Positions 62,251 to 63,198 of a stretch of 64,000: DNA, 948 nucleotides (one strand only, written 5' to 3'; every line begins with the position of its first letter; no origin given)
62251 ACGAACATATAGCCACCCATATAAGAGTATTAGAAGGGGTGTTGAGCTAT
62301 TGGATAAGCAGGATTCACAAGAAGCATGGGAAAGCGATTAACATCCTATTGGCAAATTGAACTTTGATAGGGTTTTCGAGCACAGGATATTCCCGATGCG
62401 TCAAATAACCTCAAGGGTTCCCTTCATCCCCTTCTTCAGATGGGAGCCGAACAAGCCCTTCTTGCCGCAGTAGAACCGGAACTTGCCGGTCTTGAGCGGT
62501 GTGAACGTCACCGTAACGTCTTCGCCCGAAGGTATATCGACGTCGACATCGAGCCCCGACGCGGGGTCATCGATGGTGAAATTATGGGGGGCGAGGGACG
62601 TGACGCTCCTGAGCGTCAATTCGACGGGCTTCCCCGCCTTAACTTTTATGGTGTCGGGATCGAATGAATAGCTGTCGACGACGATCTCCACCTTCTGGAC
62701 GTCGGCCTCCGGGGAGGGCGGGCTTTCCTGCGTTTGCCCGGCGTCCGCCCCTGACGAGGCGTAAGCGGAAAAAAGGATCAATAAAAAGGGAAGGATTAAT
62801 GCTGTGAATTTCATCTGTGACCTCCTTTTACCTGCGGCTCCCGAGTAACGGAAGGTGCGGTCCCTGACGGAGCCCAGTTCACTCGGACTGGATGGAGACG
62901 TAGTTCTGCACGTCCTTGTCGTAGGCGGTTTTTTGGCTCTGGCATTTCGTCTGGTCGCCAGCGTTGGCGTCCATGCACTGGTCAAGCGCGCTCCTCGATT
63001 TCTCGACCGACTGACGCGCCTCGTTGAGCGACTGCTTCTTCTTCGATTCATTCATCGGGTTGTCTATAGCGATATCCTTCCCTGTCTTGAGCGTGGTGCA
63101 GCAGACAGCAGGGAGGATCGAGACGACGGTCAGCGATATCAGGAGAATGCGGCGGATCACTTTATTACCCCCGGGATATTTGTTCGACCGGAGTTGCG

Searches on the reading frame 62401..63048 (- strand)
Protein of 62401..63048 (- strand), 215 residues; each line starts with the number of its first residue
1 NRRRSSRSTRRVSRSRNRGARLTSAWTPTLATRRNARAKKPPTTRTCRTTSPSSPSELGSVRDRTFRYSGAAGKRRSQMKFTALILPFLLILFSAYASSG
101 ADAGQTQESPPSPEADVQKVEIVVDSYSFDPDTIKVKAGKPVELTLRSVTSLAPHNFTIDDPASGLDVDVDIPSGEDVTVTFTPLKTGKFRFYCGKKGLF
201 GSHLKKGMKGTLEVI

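Call 71: search_protein_families(library=pfam, proteins=[window:62401-63048:-], max_evalue=0.0001)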
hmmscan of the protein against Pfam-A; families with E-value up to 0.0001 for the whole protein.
window:62401-63048:- (215 aa): 2 families
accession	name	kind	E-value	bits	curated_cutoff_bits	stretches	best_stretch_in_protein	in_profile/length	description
PF13473.12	Cupredoxin_1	-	1.1e-15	58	27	1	107-195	16-93/104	Cupredoxin-like domain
PF00127.26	Copper-bind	-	6e-05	23.8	21.2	0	125-214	10-98/99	Copper binding proteins, plastocyanin/azurin family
